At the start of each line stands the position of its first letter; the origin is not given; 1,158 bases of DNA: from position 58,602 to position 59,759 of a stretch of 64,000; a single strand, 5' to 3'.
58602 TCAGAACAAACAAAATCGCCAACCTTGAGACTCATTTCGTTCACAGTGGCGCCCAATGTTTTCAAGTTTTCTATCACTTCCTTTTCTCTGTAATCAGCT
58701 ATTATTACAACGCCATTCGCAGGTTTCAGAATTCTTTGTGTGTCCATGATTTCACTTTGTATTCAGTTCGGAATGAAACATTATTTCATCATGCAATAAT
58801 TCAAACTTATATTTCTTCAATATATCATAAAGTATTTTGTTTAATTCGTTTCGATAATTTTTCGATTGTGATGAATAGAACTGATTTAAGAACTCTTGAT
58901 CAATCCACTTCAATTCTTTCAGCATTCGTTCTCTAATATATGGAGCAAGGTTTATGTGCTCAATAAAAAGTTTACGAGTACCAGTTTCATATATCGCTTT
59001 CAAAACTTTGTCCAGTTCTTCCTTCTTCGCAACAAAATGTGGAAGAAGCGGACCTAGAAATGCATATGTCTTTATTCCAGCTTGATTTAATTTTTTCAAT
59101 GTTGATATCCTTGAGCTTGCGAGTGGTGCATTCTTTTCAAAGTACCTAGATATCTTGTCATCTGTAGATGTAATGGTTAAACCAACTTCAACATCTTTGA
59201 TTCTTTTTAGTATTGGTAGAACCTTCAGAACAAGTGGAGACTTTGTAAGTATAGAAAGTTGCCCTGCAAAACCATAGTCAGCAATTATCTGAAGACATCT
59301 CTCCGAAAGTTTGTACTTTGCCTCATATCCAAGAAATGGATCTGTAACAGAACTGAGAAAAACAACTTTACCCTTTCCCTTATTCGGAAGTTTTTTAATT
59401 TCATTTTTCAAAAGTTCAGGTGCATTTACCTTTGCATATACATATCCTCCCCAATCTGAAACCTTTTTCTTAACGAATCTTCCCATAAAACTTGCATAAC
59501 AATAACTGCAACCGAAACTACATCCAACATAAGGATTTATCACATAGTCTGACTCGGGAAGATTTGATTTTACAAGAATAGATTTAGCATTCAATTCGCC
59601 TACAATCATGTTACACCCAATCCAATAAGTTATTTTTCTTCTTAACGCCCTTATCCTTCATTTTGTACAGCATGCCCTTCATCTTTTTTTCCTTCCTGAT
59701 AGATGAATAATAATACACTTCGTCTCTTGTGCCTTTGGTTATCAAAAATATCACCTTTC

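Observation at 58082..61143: Split Hef: helicase, COG1533 radical-SAM and short XPF nuclease genes tightly coupled on the minus strand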

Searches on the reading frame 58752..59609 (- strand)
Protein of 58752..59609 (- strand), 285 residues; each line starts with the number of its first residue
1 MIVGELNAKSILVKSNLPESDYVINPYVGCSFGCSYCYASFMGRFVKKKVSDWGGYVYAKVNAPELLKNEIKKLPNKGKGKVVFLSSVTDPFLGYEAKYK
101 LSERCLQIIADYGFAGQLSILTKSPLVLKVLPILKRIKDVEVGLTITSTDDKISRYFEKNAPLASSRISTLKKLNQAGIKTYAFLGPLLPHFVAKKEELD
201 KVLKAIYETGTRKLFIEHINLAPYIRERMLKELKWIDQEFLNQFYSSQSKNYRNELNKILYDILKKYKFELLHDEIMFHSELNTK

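Call 3: search_protein_families(library=pfam, proteins=[window:58752-59609:-], max_evalue=0.01)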
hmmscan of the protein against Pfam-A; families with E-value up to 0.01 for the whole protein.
window:58752-59609:- (285 aa): 3 families
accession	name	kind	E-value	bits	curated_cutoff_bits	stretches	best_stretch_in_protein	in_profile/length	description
PF04055.27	Radical_SAM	-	3.5e-15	57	29.5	1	24-190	1-152/166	Radical SAM superfamily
PF20903.3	SPL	-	2.7e-05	23.7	27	1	10-209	67-253/338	Spore photoproduct lyase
PF07505.17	DUF5131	-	5.6e-05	23.2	28.9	1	20-150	7-139/243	Protein of unknown function (DUF5131)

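Call 4: search_protein_families(library=ncbifam, proteins=[window:58752-59609:-], max_evalue=0.01)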
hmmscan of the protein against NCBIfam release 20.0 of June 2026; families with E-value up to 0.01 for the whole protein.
window:58752-59609:- (285 aa): 7 families
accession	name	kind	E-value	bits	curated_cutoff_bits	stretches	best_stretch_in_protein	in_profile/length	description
TIGR04470.1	rSAM_mob_pairB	equivalog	1.7e-36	126.1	410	1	5-277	3-262/285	radical SAM mobile pair protein B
NF033668.1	rSAM_PA0069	hypoth_equivalog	6e-35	120.9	360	1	7-227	42-262/348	PA0069 family radical SAM protein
NF038135.1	rSAM_Rv2578c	equivalog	1.4e-34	119.6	430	1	5-267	42-314/317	Rv2578c family radical SAM protein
NF038136.1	rSAM_Rv_intein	exception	5.5e-28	98.2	700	2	53-239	352-534/574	intein-containing Rv2578c family radical SAM protein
TIGR04070.1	photo_TT_lyase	equivalog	2.6e-07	29.9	400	1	13-210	70-254/338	spore photoproduct lyase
TIGR04334.1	rSAM_Clo7bot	equivalog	0.0026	16.5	600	1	21-52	91-122/440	radical SAM/SPASM domain Clo7bot peptide maturase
TIGR04471.1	rSAM_mob_pairA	equivalog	0.0029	17.1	355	1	24-152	10-121/220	radical SAM mobile pair protein A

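Call 8: find_homologous_proteins(query=window:58752-59609:-, max_evalue=1e-10)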
Query window:58752-59609:- (285 aa): 6974 proteins with E <= 1e-10 among 8000 candidates; the best 120 are listed.
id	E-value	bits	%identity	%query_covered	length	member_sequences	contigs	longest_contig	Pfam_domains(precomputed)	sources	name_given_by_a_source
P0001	3.8e-179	612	97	100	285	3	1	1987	PF07505.18,PF20903.4,PF04055.28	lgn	-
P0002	6.9e-147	506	80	99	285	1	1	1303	PF04055.28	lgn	-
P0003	3.5e-134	465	74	99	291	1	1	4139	PF20903.4,PF04055.28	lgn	-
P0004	6.3e-134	464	73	100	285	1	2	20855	PF20903.4,PF04055.28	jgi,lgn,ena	-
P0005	1.0e-133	463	72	100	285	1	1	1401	PF04055.28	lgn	-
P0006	1.7e-133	462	73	98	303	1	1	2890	PF20903.4,PF04055.28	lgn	-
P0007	1.4e-132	459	74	98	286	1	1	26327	PF04055.28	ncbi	-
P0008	5.0e-132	457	72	99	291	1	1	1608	PF20903.4,PF04055.28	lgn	-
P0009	7.4e-132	457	72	99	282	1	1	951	PF20903.4,PF04055.28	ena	-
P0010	2.4e-131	455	72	99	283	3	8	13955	PF04055.28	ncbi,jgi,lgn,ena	-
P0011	2.7e-131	455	73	98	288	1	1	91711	PF04055.28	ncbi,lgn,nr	ncbi:radical SAM protein [Candidatus Woesearchaeota archaeon]|nr:radical SAM protein [Candidatus Woe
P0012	3.4e-131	455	72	99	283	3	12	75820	PF04055.28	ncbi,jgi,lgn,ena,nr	ncbi:radical SAM protein [Candidatus Woesearchaeota archaeon]|nr:radical SAM protein [Candidatus Woe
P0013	3.5e-131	455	72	99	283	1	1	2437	PF20903.4,PF04055.28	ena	-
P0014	4.4e-131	454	72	98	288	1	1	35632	PF20903.4,PF04055.28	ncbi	-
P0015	6.6e-131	454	72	98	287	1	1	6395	PF07505.18,PF04055.28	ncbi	-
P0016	1.0e-130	453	73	98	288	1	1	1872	PF20903.4,PF04055.28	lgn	-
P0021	1.3e-129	450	72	98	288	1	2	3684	PF20903.4,PF04055.28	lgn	-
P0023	3.1e-129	448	70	98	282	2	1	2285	PF07505.18,PF20903.4,PF04055.28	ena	-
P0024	5.5e-129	447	72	96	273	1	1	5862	PF20903.4,PF04055.28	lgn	-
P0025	1.2e-128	446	70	99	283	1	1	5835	PF20903.4,PF04055.28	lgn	-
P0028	3.3e-128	445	71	98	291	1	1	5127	PF20903.4,PF04055.28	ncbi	-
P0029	3.3e-128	445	71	97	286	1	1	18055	PF07505.18,PF20903.4,PF04055.28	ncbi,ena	-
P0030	5.3e-128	444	69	100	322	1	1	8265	PF20903.4,PF04055.28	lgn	-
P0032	3.8e-127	441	69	99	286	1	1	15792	PF20903.4,PF04055.28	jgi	jgi:DNA repair photolyase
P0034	6.6e-127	441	69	98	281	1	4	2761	PF07505.18,PF20903.4,PF04055.28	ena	-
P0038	1.6e-123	430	68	99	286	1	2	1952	PF20903.4,PF04055.28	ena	-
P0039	1.0e-121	424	65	97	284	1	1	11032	PF07505.18,PF20903.4,PF04055.28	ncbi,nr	ncbi:MAG: radical SAM protein [Candidatus Aenigmarchaeota archaeon]|nr:radical SAM protein [Candidat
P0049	7.6e-113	395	63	99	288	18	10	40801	PF20903.4,PF04055.28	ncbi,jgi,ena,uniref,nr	ncbi:radical SAM protein [Candidatus Roizmanbacteria bacterium CG_4_9_14_0_2_um_filter_36_12]|uniref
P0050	1.1e-112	394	62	98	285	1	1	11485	PF20903.4,PF04055.28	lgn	-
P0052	3.2e-112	393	60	99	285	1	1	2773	PF20903.4,PF04055.28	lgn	-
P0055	1.1e-111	391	61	99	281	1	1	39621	PF07505.18,PF20903.4,PF04055.28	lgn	-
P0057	1.3e-111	391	63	99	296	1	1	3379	PF20903.4,PF04055.28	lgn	-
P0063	7.1e-111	388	59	99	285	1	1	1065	PF20903.4,PF04055.28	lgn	-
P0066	1.5e-110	387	60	99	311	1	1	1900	PF20903.4,PF04055.28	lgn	-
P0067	1.8e-110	387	62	99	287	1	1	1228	PF20903.4,PF04055.28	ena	-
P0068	2.9e-110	386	59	99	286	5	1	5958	PF20903.4,PF04055.28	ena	-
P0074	5.2e-110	385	59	99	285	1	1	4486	PF20903.4,PF04055.28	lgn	-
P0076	5.3e-110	385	60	99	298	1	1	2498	PF20903.4,PF04055.28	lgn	-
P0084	2.1e-109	383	59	99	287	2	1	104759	PF20903.4,PF04055.28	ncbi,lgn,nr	ncbi:radical SAM protein [Patescibacteria group bacterium]|nr:radical SAM protein [Patescibacteria g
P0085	2.4e-109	383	59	98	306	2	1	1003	PF07505.18,PF20903.4,PF04055.28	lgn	-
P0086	2.6e-109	383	60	99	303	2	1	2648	PF20903.4,PF04055.28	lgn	-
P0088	3.1e-109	383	61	99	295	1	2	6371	PF20903.4,PF04055.28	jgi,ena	-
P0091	5.8e-109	382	60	98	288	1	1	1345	PF07505.18,PF20903.4,PF04055.28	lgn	-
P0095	7.0e-109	382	58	99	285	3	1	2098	PF20903.4,PF04055.28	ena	-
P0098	9.0e-109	381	59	100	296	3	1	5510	PF07505.18,PF20903.4,PF04055.28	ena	-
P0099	9.8e-109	381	60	97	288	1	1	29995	PF20903.4,PF04055.28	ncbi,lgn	ncbi:MAG: SPL family radical SAM protein [Patescibacteria group bacterium]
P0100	9.9e-109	381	59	100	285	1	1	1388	PF20903.4,PF04055.28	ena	-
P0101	1.4e-108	381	59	98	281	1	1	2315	PF20903.4,PF04055.28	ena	-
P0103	1.7e-108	380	60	99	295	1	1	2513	PF20903.4,PF04055.28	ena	-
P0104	1.8e-108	380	58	99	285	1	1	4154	PF20903.4,PF04055.28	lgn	-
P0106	1.8e-108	380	59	99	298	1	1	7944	PF20903.4,PF04055.28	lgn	-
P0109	2.3e-108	380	58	99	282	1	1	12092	PF20903.4,PF04055.28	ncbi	-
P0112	3.9e-108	379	59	99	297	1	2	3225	PF20903.4,PF04055.28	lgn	-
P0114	4.5e-108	379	58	100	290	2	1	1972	PF20903.4,PF04055.28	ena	-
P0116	8.3e-108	378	58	99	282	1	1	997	PF20903.4,PF04055.28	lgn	-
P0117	1.1e-107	378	59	99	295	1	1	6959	PF20903.4,PF04055.28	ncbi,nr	ncbi:radical SAM protein [Candidatus Collierbacteria bacterium]|nr:radical SAM protein [Candidatus C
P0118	1.2e-107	378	58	99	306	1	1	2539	PF20903.4,PF04055.28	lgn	-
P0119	1.3e-107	377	59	98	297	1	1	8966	PF20903.4,PF04055.28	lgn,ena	-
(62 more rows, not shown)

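Call 9: find_encoding_contigs(protein=window:58752-59609:-, flank=8000, max_places=6)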
Protein window:58752-59609:- (285 aa): no gene with exactly this product is on record in the collection.

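Call 10: find_encoding_contigs(protein=P0011, flank=6000, max_places=2)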
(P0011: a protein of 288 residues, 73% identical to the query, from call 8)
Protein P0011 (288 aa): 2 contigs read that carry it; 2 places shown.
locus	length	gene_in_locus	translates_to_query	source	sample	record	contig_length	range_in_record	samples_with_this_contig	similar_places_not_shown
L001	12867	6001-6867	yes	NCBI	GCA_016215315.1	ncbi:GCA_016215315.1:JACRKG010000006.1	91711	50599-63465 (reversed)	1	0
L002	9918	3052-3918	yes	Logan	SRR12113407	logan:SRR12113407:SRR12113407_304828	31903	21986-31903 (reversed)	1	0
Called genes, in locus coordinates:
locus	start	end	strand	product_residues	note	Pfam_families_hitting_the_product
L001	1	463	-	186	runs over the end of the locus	PF03367:Zn_ribbon_ZPR1 (weak), PF22794:jr-ZPR1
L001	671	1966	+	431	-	-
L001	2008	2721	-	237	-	-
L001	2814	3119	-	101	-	-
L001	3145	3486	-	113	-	-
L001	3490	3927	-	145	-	-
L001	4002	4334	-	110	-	-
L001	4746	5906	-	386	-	PF07690:MFS_1, PF00083:Sugar_tr (weak)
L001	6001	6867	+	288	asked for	PF04055:Radical_SAM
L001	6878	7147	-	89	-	PF10049:DUF2283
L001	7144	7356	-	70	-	PF14076:DUF4258 (weak)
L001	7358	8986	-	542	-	PF00082:Peptidase_S8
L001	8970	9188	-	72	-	-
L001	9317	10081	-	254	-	-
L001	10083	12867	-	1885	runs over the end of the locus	PF09136:Glucodextran_B (faint)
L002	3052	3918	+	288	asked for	PF04055:Radical_SAM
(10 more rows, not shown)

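Call 11: find_encoding_contigs(protein=P0012, flank=6000, max_places=2)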
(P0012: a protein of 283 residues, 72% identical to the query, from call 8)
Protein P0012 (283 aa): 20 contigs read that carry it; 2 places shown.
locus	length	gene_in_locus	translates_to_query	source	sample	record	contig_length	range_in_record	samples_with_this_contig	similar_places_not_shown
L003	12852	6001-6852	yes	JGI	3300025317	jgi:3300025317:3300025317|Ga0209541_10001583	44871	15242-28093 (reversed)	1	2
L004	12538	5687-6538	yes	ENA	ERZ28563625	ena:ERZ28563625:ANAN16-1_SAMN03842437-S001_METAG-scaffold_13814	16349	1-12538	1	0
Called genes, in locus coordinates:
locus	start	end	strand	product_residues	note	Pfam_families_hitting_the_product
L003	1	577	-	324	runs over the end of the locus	PF13404:HTH_AsnC-type (weak), PF13412:HTH_24 (weak)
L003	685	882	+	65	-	-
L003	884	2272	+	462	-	PF00474:SSF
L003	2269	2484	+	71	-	-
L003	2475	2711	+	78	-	-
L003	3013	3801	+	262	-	-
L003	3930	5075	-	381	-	PF01180:DHO_dh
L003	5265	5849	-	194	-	PF01725:Ham1p_like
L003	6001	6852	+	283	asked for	PF04055:Radical_SAM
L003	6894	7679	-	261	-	PF00561:Abhydrolase_1, PF12146:Hydrolase_4, PF12697:Abhydrolase_6 (weak)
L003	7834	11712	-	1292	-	PF00082:Peptidase_S8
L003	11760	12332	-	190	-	PF01876:RNase_P_p30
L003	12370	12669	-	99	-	-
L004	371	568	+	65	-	-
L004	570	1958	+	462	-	PF00474:SSF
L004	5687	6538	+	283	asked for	PF04055:Radical_SAM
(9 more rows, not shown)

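Call 12: find_encoding_contigs(protein=P0007, flank=6000, max_places=2)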
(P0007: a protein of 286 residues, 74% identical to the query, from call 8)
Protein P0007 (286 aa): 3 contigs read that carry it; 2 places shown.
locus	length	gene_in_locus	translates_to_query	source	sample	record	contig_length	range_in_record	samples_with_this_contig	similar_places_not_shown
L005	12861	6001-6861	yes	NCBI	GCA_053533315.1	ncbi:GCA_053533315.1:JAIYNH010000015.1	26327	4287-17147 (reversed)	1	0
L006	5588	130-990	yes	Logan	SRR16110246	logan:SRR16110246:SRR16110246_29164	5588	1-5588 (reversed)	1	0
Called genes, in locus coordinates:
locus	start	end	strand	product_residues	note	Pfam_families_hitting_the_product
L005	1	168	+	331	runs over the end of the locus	PF03061:4HBT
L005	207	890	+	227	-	PF00696:AA_kinase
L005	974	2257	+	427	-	PF01637:ATPase_2 (weak), PF13173:AAA_14, PF13635:DUF4143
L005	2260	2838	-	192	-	PF01966:HD (weak)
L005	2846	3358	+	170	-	-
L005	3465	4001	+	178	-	PF14378:PAP2_3, PF01569:PAP2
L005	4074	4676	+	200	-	PF00081:Sod_Fe_N, PF02777:Sod_Fe_C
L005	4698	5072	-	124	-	PF01850:PIN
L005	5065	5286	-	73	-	PF04014:MazE_antitoxin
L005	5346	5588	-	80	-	-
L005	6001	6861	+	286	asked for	PF04055:Radical_SAM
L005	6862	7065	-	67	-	PF00050:Kazal_1, PF07648:Kazal_2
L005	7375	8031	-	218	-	-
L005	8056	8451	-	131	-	-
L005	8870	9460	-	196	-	-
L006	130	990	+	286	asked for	PF04055:Radical_SAM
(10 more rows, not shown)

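Call 13: find_encoding_contigs(protein=P0001, flank=6000, max_places=4)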
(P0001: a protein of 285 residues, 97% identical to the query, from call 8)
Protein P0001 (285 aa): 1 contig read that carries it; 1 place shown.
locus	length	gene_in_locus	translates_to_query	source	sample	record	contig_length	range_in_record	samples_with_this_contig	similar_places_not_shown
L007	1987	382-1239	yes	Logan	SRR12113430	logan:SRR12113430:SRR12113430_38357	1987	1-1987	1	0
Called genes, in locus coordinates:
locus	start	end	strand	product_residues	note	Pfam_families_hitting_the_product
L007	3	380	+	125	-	?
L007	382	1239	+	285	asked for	PF20903:SPL (weak), PF07505:DUF5131 (weak), PF04055:Radical_SAM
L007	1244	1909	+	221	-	PF02732:ERCC4, PF00633:HHH (faint), PF12826:HHH_2 (weak), PF14520:HHH_5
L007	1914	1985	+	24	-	?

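Call 14: find_encoding_contigs(protein=P0002, flank=6000, max_places=3)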
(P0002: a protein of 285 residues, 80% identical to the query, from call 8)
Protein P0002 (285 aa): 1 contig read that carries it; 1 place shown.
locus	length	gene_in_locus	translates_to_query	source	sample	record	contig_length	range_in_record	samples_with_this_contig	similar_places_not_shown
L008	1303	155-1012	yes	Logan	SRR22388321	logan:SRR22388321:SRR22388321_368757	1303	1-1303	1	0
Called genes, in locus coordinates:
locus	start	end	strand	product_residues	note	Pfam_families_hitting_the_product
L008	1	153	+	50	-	?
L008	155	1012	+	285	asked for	PF04055:Radical_SAM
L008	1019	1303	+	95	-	?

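Call 15: find_encoding_contigs(protein=P0003, flank=6000, max_places=3)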
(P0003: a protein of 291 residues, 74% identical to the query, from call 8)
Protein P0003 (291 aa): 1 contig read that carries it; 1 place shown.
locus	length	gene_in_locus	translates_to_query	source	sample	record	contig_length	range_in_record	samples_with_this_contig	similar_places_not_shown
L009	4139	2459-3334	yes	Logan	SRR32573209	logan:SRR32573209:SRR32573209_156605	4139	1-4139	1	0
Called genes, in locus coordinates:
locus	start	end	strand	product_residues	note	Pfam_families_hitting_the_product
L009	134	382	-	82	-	PF03685:UPF0147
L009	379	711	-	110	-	PF01920:Prefoldin_2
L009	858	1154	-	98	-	PF01780:Ribosomal_L37ae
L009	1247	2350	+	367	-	PF03463:eRF1_1, PF18854:baeRF_family10, PF03464:eRF1_2, PF18859:acVLRF1, PF03465:eRF1_3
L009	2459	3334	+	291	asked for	PF20903:SPL (weak), PF04055:Radical_SAM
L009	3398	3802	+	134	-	PF01850:PIN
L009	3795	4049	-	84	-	-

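Call 16: find_encoding_contigs(protein=P0004, flank=6000, max_places=3)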
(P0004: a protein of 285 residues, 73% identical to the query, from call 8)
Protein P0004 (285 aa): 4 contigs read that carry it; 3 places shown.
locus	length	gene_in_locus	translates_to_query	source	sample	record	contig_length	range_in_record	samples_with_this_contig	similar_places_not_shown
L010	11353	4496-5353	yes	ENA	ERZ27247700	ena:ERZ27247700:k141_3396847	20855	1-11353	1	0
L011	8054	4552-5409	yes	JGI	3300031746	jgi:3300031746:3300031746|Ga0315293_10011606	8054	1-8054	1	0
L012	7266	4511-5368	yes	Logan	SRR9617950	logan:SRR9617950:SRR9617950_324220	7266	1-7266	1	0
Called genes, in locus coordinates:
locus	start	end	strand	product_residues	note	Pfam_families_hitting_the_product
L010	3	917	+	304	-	?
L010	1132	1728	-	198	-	PF01163:RIO1, PF00069:Pkinase (weak), PF01636:APH (faint), PF07714:PK_Tyr_Ser-Thr (weak), PF03109:ABC1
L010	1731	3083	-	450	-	PF02881:SRP54_N, PF00448:SRP54, PF01656:CbiA, PF02978:SRP_SPB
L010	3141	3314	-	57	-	-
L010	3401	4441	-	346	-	PF02881:SRP54_N (weak), PF00448:SRP54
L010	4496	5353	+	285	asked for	PF20903:SPL (faint), PF04055:Radical_SAM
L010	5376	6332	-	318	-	PF01142:TruD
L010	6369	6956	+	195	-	PF22090:Gins51_C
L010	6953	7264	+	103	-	PF00935:Ribosomal_L44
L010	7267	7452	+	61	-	PF01667:Ribosomal_S27e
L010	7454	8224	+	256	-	PF00575:S1, PF07541:EIF_2_alpha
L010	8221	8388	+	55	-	PF04135:Nop10p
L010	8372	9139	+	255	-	PF09754:PAC2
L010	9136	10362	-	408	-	PF27218:MJ0043_C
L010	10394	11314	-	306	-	-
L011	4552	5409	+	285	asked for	PF20903:SPL (faint), PF04055:Radical_SAM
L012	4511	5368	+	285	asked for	PF20903:SPL (faint), PF04055:Radical_SAM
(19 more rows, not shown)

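Call 31: find_related_loci(query=window:58752-59609:-, collection=metagenome_contigs, flank=3500)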
Query window:58752-59609:- (285 aa) in metagenome_contigs; peptide patterns used: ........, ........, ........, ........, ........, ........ (x = any residue, [..] = any of these).
273 stretches matched a pattern; 173 encode a relative of the query (tblastn E <= 1e-3); the best 80 are kept; 80 distinct loci.
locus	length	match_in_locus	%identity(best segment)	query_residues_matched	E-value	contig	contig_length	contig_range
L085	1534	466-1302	70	1-279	2e-147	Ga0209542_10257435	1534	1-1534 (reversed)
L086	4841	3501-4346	69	1-282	5e-135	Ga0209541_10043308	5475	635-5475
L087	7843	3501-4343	72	1-281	4e-133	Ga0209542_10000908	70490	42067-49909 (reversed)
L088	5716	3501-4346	72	1-282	2e-131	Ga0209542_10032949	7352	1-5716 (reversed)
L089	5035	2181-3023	58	5-285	1e-117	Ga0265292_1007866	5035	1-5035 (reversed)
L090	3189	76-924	59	1-283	1e-119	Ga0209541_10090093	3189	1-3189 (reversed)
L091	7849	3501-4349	59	3-285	1e-115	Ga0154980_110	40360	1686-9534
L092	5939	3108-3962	59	1-285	1e-115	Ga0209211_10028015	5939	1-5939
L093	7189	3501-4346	60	1-282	6e-115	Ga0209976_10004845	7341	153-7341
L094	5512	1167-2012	61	3-283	5e-115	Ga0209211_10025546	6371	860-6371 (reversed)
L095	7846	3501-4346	60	1-282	6e-115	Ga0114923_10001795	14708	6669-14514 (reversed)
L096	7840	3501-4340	59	5-284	7e-114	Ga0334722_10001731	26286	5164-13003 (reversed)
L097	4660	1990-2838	58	3-285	3e-114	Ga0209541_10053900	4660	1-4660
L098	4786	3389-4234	59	1-282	6e-114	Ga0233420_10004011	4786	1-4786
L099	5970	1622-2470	58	3-284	5e-113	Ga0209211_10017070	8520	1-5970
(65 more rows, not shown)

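Call 35: search_solved_structures(query=window:58752-59609:-, max_evalue=1, show_alignments=1)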
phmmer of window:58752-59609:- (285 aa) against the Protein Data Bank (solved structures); distinct sequences matched with E-value up to 1: 5.
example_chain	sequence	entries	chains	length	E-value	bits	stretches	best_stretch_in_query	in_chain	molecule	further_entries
4cmr_A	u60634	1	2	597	0.13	14.9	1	176-244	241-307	GLYCOSYL HYDROLASE/DEACETYLASE FAMILY PROTEIN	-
6n3q_F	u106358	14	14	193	0.3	13.7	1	167-221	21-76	Translocation protein SEC72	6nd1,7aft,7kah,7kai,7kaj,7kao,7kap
7kzw_A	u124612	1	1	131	0.45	13.2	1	19-80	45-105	FTT_1639c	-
6tf9_UP1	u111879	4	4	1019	0.53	12.9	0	161-226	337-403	Gamma-tubulin complex component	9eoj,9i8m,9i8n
5dz6_A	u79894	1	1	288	0.73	12.5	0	193-248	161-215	Polyketide biosynthesis malonyl CoA-acyl carrier protein transacylase PksC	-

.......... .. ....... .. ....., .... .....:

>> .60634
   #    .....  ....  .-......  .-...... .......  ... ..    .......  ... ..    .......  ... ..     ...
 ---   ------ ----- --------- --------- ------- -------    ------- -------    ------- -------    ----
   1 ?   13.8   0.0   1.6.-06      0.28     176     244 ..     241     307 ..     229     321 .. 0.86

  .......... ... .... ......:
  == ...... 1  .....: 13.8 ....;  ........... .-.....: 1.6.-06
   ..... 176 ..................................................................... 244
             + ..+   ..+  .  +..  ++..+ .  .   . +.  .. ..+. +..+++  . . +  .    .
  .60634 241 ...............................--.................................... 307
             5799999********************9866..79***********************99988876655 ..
